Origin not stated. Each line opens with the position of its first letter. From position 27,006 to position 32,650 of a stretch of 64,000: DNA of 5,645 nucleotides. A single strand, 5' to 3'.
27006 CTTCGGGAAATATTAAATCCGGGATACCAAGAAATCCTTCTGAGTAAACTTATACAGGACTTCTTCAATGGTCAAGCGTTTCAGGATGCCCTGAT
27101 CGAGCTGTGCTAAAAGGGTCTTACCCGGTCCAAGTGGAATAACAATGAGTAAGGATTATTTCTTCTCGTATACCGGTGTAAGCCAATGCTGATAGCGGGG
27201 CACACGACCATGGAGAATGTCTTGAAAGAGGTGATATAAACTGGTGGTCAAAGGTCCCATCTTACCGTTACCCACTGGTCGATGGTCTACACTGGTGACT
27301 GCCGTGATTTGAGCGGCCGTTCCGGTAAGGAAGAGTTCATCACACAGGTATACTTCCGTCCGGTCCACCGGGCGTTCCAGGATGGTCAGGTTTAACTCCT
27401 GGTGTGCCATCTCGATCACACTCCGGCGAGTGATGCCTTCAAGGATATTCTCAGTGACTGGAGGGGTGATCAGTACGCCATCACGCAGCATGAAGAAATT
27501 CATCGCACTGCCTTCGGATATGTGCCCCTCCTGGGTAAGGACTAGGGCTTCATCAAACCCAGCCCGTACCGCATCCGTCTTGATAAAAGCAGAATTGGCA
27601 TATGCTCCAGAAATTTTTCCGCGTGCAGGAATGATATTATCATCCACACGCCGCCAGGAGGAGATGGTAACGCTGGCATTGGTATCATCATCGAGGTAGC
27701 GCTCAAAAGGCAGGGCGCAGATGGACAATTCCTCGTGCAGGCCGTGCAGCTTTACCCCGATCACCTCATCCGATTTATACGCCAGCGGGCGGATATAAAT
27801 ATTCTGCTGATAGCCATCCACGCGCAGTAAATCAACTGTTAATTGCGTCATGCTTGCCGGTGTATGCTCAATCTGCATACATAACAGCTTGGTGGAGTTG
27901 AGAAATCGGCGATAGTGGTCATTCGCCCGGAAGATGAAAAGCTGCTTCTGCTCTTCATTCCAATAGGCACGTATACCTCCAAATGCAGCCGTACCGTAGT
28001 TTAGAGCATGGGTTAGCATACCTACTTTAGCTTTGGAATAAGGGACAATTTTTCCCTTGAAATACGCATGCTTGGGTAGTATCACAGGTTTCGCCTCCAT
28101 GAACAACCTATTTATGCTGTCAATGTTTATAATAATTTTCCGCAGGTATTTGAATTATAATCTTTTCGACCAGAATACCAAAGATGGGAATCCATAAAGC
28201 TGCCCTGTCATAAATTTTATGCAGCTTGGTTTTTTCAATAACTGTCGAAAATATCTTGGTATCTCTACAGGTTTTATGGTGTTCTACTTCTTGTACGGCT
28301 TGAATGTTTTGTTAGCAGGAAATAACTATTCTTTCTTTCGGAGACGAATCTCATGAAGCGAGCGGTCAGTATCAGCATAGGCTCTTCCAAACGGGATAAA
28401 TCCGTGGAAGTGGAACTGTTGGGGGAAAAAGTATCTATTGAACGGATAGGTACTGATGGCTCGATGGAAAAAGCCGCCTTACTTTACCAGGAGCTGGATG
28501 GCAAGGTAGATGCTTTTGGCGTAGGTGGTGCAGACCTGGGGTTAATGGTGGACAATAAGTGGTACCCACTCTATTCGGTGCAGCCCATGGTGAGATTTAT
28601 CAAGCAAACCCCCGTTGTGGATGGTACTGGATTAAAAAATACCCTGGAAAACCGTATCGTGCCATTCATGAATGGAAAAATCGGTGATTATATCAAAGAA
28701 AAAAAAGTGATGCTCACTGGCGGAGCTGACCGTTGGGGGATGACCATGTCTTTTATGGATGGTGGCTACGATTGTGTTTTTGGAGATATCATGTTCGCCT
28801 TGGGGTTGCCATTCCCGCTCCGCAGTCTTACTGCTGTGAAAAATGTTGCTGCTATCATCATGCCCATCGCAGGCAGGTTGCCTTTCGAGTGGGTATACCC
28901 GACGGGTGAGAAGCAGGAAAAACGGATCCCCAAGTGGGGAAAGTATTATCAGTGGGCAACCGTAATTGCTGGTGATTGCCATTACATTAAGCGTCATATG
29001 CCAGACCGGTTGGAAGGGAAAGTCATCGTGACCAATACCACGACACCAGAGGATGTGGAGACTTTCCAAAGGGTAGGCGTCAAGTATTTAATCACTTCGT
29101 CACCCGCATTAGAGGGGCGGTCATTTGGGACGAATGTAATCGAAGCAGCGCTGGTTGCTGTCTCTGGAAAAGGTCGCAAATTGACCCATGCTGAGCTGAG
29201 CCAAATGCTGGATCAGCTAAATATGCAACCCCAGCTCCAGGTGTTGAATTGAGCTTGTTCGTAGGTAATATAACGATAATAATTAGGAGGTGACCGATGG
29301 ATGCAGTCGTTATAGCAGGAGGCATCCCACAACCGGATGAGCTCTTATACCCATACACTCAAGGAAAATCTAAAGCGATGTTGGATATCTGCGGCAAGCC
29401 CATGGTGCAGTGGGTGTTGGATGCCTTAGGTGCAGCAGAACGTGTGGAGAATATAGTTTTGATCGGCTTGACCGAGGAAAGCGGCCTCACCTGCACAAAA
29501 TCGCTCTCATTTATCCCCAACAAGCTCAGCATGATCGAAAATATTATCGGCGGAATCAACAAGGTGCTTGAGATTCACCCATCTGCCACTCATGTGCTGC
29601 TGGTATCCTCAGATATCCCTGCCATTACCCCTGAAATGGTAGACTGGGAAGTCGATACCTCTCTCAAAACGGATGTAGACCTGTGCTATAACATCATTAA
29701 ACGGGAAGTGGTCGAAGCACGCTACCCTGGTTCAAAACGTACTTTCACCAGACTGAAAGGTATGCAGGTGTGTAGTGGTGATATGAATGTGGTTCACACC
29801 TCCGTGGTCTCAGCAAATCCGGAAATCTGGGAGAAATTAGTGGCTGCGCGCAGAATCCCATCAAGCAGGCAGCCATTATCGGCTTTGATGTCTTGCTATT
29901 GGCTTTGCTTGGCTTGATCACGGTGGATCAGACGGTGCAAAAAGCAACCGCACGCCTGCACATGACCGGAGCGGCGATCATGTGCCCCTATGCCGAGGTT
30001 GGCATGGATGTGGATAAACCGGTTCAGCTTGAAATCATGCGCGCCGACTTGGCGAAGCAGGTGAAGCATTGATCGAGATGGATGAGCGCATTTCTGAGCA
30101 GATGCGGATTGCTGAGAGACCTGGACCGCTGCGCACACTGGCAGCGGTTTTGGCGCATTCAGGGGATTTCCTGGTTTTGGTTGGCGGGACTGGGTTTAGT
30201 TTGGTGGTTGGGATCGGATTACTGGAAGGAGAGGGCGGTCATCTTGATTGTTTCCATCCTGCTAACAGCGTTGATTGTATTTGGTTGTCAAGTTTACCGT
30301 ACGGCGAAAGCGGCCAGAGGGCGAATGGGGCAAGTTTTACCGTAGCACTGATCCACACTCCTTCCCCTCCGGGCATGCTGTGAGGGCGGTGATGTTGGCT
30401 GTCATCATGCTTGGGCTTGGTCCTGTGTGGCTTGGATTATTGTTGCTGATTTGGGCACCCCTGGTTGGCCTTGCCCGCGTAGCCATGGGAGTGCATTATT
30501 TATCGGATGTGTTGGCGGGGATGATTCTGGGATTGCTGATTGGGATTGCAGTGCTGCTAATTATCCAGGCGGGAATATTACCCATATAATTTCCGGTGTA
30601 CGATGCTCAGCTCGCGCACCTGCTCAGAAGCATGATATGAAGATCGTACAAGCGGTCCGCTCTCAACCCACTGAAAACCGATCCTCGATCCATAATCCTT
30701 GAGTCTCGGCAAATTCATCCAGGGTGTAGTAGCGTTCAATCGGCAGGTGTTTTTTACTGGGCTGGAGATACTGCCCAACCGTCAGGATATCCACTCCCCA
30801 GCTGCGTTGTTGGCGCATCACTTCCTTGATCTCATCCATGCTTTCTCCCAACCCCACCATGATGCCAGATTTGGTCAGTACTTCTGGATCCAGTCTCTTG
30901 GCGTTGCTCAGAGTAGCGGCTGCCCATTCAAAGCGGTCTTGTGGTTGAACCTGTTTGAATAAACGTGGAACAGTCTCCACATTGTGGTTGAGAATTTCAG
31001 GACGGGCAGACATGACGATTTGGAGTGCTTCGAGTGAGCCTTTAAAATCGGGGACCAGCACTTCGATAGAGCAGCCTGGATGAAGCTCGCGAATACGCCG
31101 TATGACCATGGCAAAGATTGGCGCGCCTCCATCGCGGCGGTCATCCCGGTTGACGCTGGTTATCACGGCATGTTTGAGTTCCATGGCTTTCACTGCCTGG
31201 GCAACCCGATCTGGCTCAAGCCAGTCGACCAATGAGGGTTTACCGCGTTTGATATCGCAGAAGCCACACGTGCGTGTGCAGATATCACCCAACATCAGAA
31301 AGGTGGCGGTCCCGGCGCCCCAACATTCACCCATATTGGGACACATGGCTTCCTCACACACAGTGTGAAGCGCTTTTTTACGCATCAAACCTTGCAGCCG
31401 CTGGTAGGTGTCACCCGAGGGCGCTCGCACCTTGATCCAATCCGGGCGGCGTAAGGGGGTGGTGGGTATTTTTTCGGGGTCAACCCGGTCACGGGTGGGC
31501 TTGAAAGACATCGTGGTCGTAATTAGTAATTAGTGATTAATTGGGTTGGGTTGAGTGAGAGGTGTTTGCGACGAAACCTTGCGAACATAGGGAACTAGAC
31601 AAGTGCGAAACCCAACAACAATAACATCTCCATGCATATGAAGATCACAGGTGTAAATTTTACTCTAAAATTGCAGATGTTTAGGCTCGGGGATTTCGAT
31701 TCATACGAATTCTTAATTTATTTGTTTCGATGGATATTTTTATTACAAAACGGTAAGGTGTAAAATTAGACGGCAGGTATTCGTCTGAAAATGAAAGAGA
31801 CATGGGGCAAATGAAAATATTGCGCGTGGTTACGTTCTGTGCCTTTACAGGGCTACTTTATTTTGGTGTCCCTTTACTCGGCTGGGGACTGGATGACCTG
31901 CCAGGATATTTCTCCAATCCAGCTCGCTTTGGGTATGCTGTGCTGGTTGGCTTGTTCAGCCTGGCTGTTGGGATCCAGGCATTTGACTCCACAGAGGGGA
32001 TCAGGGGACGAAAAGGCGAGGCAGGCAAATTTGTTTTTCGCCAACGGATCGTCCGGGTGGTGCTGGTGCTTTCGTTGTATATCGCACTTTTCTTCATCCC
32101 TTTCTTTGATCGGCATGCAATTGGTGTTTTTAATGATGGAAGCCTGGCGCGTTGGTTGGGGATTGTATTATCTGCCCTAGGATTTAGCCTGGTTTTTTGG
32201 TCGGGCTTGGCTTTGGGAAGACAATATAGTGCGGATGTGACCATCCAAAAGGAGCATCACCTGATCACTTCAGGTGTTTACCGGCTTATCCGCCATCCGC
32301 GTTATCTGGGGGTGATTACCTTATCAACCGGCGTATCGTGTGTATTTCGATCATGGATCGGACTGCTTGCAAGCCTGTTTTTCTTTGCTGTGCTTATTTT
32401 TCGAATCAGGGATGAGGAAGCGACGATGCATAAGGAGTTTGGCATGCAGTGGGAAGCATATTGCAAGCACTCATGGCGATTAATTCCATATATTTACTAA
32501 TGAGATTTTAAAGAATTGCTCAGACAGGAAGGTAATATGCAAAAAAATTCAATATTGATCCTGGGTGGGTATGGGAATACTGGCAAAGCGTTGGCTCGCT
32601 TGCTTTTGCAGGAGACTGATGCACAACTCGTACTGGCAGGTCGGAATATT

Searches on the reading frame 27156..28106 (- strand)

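Call 41: search_protein_families(library=pfam, proteins=[window:27156-28106:-], max_evalue=0.0001)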
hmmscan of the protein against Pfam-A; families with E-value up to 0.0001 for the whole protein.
window:27156-28106:- (316 aa): 1 family
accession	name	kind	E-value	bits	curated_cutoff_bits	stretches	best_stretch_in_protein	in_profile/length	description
PF01063.24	Aminotran_4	-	4.9e-40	138.2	28.5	1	58-273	13-223/223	Amino-transferase class IV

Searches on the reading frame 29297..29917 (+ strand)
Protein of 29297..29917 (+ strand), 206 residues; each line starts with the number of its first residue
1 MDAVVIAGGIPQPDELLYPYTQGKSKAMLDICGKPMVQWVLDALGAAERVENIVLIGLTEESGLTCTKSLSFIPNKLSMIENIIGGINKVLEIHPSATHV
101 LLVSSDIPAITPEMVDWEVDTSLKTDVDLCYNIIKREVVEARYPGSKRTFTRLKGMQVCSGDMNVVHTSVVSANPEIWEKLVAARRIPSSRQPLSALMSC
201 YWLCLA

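Call 42: search_protein_families(library=pfam, proteins=[window:29297-29917:+], max_evalue=0.0001)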
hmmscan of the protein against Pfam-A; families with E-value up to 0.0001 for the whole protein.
window:29297-29917:+ (206 aa): 1 family
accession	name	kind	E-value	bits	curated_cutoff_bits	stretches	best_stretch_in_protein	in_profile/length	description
PF12804.13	NTP_transf_3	-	7.6e-11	42.9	27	1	23-132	13-121/160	MobA-like NTP transferase domain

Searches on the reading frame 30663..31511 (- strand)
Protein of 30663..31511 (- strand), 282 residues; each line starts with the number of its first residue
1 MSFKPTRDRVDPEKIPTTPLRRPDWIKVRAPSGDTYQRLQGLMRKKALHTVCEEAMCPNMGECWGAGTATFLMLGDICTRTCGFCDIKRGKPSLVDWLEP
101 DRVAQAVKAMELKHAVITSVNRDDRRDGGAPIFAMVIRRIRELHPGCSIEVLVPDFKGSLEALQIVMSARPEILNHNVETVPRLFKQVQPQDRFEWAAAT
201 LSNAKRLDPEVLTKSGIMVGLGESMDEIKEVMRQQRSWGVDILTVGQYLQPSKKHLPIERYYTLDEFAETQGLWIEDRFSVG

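Call 42: search_protein_families(library=pfam, proteins=[window:30663-31511:-], max_evalue=0.0001)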
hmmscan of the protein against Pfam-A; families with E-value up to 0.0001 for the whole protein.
window:30663-31511:- (282 aa): 2 families
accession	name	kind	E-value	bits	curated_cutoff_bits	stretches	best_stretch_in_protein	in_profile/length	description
PF04055.27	Radical_SAM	-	4.7e-17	63.1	29.5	1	74-233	3-164/166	Radical SAM superfamily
PF16881.10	LIAS_N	-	2.9e-09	37.7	27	1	19-57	58-96/96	N-terminal domain of lipoyl synthase of Radical_SAM family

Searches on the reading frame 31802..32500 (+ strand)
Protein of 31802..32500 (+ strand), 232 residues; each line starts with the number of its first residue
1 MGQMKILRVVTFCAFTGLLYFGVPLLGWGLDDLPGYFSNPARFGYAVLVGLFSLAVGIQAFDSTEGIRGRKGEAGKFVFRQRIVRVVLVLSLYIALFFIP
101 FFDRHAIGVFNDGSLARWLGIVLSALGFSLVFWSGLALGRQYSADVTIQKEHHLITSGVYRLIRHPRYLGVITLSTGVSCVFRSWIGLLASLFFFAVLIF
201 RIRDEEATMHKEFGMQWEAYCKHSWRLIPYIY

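Call 42: search_protein_families(library=pfam, proteins=[window:31802-32500:+], max_evalue=0.0001)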
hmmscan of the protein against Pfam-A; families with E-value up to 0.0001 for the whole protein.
window:31802-32500:+ (232 aa): 4 families
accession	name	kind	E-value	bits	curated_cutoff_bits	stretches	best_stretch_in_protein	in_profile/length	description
PF04191.18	PEMT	-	3.2e-15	56.9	25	1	116-214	2-103/105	Phospholipid methyltransferase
PF04140.19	ICMT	-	3e-14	53.6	24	1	126-210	7-94/95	Isoprenylcysteine carboxyl methyltransferase (ICMT) family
PF01222.22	ERG4_ERG24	-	1.4e-12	47.6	27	1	149-232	346-432/432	Ergosterol biosynthesis ERG4/ERG24 family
PF02544.21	Steroid_dh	-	9.2e-05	22.9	22.6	0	149-232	71-150/150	3-oxo-5-alpha-steroid 4-dehydrogenase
